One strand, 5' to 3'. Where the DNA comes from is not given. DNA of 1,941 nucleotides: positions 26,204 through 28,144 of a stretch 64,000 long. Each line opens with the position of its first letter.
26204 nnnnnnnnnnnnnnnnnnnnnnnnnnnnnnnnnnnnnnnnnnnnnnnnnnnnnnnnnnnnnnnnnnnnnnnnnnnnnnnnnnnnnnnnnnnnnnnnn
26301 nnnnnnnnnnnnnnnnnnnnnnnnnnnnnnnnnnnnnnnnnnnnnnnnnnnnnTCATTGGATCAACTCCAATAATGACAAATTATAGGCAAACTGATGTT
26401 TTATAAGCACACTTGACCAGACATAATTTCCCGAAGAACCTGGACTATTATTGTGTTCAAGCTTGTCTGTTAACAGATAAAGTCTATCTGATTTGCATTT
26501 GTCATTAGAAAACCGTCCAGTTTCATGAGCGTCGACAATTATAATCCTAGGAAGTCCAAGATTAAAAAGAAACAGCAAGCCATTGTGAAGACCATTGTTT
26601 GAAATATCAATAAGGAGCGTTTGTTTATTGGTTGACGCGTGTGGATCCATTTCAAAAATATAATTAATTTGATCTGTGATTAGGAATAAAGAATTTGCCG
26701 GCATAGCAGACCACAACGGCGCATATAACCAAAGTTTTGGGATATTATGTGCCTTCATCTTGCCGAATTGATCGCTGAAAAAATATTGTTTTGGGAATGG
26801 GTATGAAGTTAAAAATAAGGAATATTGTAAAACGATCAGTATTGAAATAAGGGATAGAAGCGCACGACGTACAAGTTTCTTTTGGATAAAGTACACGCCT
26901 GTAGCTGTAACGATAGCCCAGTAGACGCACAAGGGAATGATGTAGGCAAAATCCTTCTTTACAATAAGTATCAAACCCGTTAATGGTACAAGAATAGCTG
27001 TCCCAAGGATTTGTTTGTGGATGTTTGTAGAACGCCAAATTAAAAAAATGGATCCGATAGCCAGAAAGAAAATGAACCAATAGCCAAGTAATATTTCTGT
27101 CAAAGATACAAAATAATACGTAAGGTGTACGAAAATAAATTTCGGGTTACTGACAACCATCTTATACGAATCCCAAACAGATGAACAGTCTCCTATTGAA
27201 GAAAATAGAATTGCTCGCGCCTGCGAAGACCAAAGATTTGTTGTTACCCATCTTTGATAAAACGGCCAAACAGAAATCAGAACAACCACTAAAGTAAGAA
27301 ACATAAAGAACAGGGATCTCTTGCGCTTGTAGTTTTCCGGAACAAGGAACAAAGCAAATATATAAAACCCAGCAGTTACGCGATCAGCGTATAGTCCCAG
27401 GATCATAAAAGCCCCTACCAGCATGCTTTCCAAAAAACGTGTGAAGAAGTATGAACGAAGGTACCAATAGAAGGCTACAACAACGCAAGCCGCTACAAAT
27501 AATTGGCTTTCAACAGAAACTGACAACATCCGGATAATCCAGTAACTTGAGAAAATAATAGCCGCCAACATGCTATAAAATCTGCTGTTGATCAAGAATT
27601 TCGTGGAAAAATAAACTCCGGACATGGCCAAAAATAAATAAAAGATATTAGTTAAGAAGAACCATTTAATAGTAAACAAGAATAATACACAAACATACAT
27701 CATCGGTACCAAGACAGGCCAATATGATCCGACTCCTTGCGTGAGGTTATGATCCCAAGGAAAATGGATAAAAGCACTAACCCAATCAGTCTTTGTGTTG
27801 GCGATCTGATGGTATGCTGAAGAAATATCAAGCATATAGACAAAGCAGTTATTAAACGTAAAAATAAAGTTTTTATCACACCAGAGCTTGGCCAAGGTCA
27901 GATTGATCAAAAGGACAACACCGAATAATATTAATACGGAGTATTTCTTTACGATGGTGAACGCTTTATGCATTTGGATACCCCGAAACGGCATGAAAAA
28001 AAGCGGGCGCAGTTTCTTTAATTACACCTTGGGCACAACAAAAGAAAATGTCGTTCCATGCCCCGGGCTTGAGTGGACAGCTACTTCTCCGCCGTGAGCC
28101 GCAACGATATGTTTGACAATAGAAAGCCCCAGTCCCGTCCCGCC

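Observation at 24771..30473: Low-GC pair of GT-C membrane glycosyltransferases directly downstream of a PhoR/PhoB-like two-component system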

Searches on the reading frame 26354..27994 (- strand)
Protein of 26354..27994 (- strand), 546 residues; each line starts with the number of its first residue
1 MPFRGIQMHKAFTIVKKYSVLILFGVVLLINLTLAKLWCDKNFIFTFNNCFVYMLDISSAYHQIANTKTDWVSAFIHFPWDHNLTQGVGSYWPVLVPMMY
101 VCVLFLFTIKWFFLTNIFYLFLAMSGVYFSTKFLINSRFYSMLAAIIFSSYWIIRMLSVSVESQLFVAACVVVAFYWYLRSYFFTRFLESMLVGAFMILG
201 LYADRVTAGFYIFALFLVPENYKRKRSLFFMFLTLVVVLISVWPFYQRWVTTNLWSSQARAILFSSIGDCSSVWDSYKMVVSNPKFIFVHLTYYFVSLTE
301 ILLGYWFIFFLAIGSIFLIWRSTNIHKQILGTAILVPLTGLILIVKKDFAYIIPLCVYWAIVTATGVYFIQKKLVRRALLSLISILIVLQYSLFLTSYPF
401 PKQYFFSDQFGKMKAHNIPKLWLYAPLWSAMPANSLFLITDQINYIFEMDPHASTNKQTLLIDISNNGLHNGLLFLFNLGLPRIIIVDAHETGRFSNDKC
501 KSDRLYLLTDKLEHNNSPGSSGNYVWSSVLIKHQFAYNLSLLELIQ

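Call 3: search_protein_families(library=pfam, proteins=[window:26354-27994:-])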
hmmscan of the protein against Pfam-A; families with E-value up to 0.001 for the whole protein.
window:26354-27994:- (546 aa): 0 families

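Call 4: search_protein_families(library=ncbifam, proteins=[window:26354-27994:-])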
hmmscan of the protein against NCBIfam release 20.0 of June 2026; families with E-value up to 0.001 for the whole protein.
window:26354-27994:- (546 aa): 0 families

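Call 9: find_homologous_proteins(query=window:26354-27994:-)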
Query window:26354-27994:- (546 aa): 4 proteins with E <= 0.001 among 8000 candidates.
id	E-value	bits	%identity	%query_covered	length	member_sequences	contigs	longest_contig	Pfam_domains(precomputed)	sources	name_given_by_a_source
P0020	4.5e-297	1005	92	90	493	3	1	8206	-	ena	-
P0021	1.6e-106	376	40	97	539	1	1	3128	-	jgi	jgi:hypothetical protein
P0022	2.3e-103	365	39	96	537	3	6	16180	-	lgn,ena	-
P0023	3.8e-87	312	37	92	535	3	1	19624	-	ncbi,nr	ncbi:MAG: hypothetical protein KTQ49_03560 [Candidatus Omnitrophica bacterium]|nr:hypothetical prote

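Call 29: search_solved_structures(query=A1, max_evalue=1)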
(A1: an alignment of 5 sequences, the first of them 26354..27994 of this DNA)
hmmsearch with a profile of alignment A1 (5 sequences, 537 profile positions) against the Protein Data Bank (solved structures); distinct sequences matched with E-value up to 1: 0.

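Call 36: find_encoding_contigs(protein=P0022, flank=10000, max_places=4)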
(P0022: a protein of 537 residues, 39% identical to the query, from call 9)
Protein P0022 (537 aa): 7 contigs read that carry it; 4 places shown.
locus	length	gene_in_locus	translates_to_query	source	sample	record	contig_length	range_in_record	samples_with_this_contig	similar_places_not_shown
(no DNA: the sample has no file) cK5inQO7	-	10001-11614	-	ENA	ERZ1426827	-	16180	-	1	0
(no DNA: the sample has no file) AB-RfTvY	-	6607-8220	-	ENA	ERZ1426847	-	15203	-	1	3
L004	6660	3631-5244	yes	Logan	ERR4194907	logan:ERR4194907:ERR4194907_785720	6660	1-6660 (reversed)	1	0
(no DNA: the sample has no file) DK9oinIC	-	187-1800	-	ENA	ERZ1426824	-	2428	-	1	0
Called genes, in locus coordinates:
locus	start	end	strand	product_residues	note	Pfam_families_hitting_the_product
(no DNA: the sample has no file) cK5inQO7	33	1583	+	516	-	-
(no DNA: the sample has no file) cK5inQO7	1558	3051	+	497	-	PF02366:PMT (weak), PF13231:PMT_2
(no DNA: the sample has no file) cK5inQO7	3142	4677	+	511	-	PF13231:PMT_2 (weak)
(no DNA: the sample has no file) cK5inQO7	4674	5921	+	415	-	PF04055:Radical_SAM, PF13353:Fer4_12 (faint), PF13186:SPASM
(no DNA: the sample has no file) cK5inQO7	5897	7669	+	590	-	PF13522:GATase_6, PF13537:GATase_7, PF00733:Asn_synthase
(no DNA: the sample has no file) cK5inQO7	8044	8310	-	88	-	-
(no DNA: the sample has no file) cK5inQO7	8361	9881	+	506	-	PF02310:B12-binding, PF04055:Radical_SAM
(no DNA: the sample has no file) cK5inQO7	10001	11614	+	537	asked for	-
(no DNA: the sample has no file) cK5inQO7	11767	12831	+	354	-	PF13489:Methyltransf_23 (weak), PF13847:Methyltransf_31, PF08241:Methyltransf_11, PF08242:Methyltransf_12 (weak), PF13649:Methyltransf_25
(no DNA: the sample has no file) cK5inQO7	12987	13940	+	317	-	PF00682:HMGL-like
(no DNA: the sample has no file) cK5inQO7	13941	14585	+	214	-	PF01081:Aldolase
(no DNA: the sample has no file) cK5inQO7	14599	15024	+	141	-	PF13291:ACT_4 (faint), PF01842:ACT (weak)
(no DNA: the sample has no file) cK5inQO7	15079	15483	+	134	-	-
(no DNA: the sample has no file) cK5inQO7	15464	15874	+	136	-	-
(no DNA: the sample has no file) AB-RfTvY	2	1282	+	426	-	?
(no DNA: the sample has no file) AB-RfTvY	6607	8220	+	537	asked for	-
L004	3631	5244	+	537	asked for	-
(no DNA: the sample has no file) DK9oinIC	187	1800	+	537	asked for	-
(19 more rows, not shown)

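Call 37: find_encoding_contigs(protein=P0021, flank=5000, max_places=2)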
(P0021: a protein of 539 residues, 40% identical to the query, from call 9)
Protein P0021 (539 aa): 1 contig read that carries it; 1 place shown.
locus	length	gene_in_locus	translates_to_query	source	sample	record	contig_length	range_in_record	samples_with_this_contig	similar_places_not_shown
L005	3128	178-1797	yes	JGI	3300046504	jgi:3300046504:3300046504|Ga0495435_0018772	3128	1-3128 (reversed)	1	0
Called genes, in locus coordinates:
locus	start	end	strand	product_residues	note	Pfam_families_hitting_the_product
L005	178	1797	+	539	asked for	-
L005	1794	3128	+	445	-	?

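Call 50: search_protein_representatives(alignment_id=A1)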
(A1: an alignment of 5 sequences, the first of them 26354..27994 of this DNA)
Query: 5 sequences, 537 profile positions. Proteins with E-value up to 0.001 (for the whole library): 153; up to 1e-10: 33; up to 1e-30: 19. The best 150 are listed.
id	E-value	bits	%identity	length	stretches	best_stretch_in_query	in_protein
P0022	2.0e-278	941.1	-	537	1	1-537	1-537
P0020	2.6e-248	841.7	-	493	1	47-537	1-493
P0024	7.9e-172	589.3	-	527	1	13-535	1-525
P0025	3.6e-170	583.8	-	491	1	47-536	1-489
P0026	4.5e-164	563.7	-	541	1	13-534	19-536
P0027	2.6e-163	561.2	-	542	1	6-535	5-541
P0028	1.2e-161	555.6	-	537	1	1-537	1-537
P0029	3.9e-161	554.0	-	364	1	1-355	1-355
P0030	1.7e-155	535.4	-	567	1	2-537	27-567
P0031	2.8e-147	508.3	-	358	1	181-535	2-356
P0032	1.5e-144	499.3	-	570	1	8-537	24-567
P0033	8.4e-131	453.9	-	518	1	16-537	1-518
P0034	1.4e-73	265.1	-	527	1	9-500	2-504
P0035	3.2e-73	263.9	-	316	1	218-537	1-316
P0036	1.2e-62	229.0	-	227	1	1-199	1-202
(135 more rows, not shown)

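Call 52: search_protein_families(library=pfam, alignment_id=A3, max_evalue=0.001)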
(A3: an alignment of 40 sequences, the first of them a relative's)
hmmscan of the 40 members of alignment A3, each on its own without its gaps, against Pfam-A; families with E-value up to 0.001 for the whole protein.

A. member 1, P0041 (535 aa): 1 family
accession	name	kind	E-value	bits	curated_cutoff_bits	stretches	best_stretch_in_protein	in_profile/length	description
PF13231.12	PMT_2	-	6.5e-05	23.6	26.1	1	76-230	6-155/160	Dolichyl-phosphate-mannose-protein mannosyltransferase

B. families by the number of members that match (of 40 scanned): 4 families
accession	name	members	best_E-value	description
PF13231.12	PMT_2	36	3.9e-20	Dolichyl-phosphate-mannose-protein mannosyltransferase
PF02366.24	PMT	8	6.1e-09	Dolichyl-phosphate-mannose-protein mannosyltransferase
PF03901.23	Glyco_transf_22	6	3e-07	Alg9-like mannosyltransferase family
PF09594.16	GT87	1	2e-05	Glycosyltransferase family 87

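Call 59: search_protein_families(library=padloc, proteins=[window:26354-27994:-], max_evalue=0.01)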
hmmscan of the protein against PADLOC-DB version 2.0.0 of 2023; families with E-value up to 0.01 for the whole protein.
window:26354-27994:- (546 aa): 0 families

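Call 65: predict_structure(alignment_id=A4)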
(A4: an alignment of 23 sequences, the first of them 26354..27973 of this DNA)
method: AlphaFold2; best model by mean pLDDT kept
length: 539 residues; sequences in the alignment: 23
mean_pLDDT: 82.7   pTM: 0.86
mean pLDDT of the five models: 82.7, 81.6, 81.4, 79.6, 78.8
residues with pLDDT >= 90: 180; 70-90: 273; 50-70: 73; < 50: 13
segments of 3 or more residues with pLDDT < 50: 1-4, 486-492
pLDDT, mean of each block of 10 residues (from residue 1): 59 90 91 69 71 80 69 62 68 86 86 96 95 95 88 84 97 96 97 87 94 95 97 88 76 67 76 88 91 87 89 85 94 89 91 95 91 92 78 69 83 67 68 87 73 85 84 84 55 67 77 70 81 84
secondary structure, 60 per line:
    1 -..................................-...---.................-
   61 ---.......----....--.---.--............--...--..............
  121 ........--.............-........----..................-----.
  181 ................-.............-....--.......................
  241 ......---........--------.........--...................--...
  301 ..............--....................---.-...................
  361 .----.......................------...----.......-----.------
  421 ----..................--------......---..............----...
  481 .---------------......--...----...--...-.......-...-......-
elements in order: H2-34 H43-59 H64-70 H75-78 H88-99 H107-128 H131-143 H145-152 H157-174 H180-196 H198-210 H212-215 H218-246 H250-257 H266-274 H277-295 H298-314 H317-336 H342-361 H366-388 H402-408 H426-442 E451-456 H460-473 E478-481 E497-502 E512-514 E517-519 E521-527 E533-538

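Call 67: fold_search(model_id=the predicted structure, library=pdb)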
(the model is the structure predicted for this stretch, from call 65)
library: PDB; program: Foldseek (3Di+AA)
matches with E <= 10: 151; with E <= 0.001: 14
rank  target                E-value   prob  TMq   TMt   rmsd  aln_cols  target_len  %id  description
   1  5f15                  2.3e-05  1.00  0.53  0.53  11.6       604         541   10  Crystal Structure of ArnT from Cupriavidus metallidurans bound to Undecaprenyl phosphate (released 2016-02-17)
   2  7oci_F                3.0e-05  1.00  0.52  0.45  10.4       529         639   11  Cryo-EM structure of yeast Ost6p containing oligosaccharyltransferase complex (released 2022-02-16)
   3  5ezm                  3.9e-05  1.00  0.50  0.51  11.7       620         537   11  Crystal Structure of ArnT from Cupriavidus metallidurans in the apo state (released 2016-02-17)
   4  9s6t_A                5.8e-05  1.00  0.52  0.58   9.5       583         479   14  Ternary cryo-EM structure of chicken ALG12 with Dol25-PP-GlcNAc2Man7, Dol25-P-Man, and Fab (released 2026-03-18)
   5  6ezn_F                1.5e-04  1.00  0.50  0.43  12.1       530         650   10  Cryo-EM structure of the yeast oligosaccharyltransferase (OST) complex (released 2018-01-17)
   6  7zli_A                1.8e-04  1.00  0.50  0.43  12.4       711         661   10  Cryo-EM structure of C-mannosyltransferase CeDPY19, in complex with Dol25-P-Man and bound to CMT2-Fab and anti-Fab nan (released 2023-01-11)
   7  7zlh_A                2.0e-04  1.00  0.50  0.43  10.1       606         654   10  Cryo-EM structure of C-mannosyltransferase CeDPY19, in apo state, bound to CMT2-Fab and anti-Fab nanobody (released 2023-01-11)
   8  8agc_A                2.2e-04  1.00  0.50  0.41  12.5       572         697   12  Structure of yeast oligosaccharylransferase complex with lipid-linked oligosaccharide and non-acceptor peptide bound (released 2022-12-07)
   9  8b6l_I                3.9e-04  1.00  0.46  0.38  14.7       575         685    9  Subtomogram average of the human Sec61-TRAP-OSTA-translocon (released 2022-12-07)
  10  6ftg_5                5.3e-04  1.00  0.49  0.42  14.8       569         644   11  Subtomogram average of OST-containing ribosome-translocon complexes from canine rough microsomal membranes (released 2018-03-21)
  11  5ogl_A                6.3e-04  1.00  0.44  0.35  15.5       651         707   10  Structure of bacterial oligosaccharyltransferase PglB in complex with an acceptor peptide and an lipid-linked oligosac (released 2017-10-25)
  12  6s7o_A                6.9e-04  1.00  0.51  0.43  12.2       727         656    8  Cryo-EM structure of human oligosaccharyltransferase complex OST-A (released 2019-12-18)
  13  6gxc_A                8.6e-04  1.00  0.49  0.39  10.1       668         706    9  Bacterial oligosaccharyltransferase PglB in complex with an inhibitory peptide and a reactive lipid-linked oligosaccha (released 2018-11-14)
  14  9i5k_A                9.7e-04  1.00  0.44  0.48  11.3       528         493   12  Structure of the Chaetomium thermophilum Pmt4 homodimer (C2 symmetry) (released 2025-12-24)
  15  9s6u_A                1.1e-03  1.00  0.40  0.40   9.7       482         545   10  Ternary cryo-EM structure of human ALG9 with Dol25-PP-GlcNAc2Man8, Dol25-P-Man and Fab (released 2026-03-18)
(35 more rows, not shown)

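Call 70: find_related_loci(query=A5, collection=metagenome_contigs, flank=8000)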
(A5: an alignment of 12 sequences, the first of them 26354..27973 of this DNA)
Query A5 (539 aa) in metagenome_contigs; peptide patterns used: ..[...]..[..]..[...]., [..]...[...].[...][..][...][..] (x = any residue, [..] = any of these).
96 stretches matched a pattern; 3 encode a relative of the query (tblastn E <= 1e-3); 3 distinct loci.
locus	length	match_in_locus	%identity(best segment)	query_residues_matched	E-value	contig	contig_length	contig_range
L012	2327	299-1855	34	16-535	2e-91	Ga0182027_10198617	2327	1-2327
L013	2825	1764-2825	43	1-361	4e-85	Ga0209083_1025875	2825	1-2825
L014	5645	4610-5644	44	9-359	7e-79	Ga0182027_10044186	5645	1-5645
